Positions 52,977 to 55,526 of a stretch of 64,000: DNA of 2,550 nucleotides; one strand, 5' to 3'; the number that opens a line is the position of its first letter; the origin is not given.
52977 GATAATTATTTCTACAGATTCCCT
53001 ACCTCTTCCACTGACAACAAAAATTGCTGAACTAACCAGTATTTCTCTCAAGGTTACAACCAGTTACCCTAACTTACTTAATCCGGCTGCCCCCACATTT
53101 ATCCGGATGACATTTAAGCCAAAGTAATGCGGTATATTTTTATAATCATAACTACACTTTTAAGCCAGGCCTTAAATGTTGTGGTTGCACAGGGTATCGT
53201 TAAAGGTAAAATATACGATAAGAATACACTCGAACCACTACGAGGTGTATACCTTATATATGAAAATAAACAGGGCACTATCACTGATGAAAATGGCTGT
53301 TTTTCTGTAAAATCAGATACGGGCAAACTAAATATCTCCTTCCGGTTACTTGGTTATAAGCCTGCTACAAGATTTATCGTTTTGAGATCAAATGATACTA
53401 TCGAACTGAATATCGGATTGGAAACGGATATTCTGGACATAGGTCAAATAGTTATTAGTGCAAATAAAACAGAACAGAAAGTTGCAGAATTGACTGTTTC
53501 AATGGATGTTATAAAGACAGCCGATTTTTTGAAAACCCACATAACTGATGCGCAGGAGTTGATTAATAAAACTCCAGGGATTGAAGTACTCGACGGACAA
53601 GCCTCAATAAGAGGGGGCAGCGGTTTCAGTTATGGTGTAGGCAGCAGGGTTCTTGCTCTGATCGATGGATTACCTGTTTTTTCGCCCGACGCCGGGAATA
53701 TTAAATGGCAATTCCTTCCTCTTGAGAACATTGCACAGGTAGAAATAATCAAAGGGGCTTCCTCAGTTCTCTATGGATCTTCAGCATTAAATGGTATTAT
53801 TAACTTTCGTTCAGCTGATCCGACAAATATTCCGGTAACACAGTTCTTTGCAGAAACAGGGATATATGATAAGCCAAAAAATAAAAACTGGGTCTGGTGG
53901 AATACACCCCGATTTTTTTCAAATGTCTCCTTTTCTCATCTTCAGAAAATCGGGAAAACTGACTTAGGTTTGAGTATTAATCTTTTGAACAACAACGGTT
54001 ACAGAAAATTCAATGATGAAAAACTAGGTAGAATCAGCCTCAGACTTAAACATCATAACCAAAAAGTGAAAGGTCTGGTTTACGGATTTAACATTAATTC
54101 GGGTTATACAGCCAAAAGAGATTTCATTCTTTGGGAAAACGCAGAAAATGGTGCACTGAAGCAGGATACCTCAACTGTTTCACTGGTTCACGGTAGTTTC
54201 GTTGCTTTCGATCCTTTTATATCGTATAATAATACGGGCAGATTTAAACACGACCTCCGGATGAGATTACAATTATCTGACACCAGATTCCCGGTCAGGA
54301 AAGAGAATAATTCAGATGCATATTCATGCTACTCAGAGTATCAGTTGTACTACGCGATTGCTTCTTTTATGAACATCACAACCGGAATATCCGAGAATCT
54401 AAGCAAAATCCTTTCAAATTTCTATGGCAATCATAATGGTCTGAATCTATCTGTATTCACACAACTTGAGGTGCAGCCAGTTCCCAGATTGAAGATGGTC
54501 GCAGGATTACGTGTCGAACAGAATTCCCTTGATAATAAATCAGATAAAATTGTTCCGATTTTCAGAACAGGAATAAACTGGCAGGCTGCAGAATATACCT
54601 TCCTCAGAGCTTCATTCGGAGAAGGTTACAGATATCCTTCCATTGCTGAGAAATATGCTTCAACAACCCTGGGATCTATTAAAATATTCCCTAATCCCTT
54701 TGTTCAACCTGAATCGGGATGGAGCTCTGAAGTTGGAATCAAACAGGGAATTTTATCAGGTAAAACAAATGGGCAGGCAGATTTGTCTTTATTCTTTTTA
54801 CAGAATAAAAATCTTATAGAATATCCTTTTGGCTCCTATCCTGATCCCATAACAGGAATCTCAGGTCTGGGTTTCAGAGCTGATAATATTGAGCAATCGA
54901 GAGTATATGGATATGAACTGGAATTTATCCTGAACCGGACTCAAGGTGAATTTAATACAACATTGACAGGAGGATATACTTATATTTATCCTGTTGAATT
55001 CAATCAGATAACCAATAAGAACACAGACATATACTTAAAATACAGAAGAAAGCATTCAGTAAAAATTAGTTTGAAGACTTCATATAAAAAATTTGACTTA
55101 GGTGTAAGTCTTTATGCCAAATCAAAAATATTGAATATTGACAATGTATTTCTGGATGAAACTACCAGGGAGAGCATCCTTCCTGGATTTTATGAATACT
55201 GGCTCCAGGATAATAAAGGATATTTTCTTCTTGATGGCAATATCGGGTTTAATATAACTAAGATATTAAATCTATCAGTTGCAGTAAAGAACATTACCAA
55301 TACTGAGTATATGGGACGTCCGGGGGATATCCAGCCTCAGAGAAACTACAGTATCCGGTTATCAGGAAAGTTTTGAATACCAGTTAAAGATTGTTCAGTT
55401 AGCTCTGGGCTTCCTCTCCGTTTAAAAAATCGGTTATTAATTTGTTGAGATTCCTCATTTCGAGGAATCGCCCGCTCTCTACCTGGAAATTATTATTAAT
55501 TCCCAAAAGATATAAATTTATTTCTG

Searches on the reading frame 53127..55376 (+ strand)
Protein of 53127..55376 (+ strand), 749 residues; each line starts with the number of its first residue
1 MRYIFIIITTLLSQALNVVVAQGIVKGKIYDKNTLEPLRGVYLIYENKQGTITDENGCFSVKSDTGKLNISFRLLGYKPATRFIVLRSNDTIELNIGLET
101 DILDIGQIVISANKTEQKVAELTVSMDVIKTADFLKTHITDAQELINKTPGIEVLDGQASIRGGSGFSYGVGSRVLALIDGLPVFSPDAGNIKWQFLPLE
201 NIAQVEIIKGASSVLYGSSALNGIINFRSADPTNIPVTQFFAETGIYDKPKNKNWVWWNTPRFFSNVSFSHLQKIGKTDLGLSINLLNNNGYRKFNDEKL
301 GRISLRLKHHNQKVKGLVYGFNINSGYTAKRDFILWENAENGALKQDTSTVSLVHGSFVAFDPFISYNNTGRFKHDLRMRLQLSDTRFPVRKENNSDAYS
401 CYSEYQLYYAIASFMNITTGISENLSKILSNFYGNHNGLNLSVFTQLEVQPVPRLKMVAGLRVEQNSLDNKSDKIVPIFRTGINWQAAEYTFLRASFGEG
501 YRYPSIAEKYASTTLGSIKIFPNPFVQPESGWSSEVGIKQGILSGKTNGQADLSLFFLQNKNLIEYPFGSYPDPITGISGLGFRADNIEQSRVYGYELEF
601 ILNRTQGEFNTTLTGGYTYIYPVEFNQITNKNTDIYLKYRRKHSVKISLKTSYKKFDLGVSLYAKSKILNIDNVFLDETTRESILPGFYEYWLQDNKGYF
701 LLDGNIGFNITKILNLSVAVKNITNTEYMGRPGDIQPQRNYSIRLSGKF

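Call 33: search_protein_families(library=pfam, proteins=[window:53127-55376:+], max_evalue=0.00001)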
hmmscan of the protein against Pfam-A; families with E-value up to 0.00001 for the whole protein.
window:53127-55376:+ (749 aa): 4 families
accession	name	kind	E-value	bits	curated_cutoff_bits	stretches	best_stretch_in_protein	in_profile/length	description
PF00593.30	TonB_dep_Rec_b-barrel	-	1.2e-33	118.1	27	1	259-723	25-436/436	TonB dependent receptor-like, beta-barrel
PF07715.20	Plug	-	2.5e-19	70.2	23.9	1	119-224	2-107/107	TonB-dependent Receptor Plug Domain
PF13715.12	CarbopepD_reg_2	-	2.4e-14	53.6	32.2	1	25-110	1-88/88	CarboxypepD_reg-like domain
PF13620.12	CarboxypepD_reg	-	1.6e-06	28.8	32.3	1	25-98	2-81/82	Carboxypeptidase regulatory-like domain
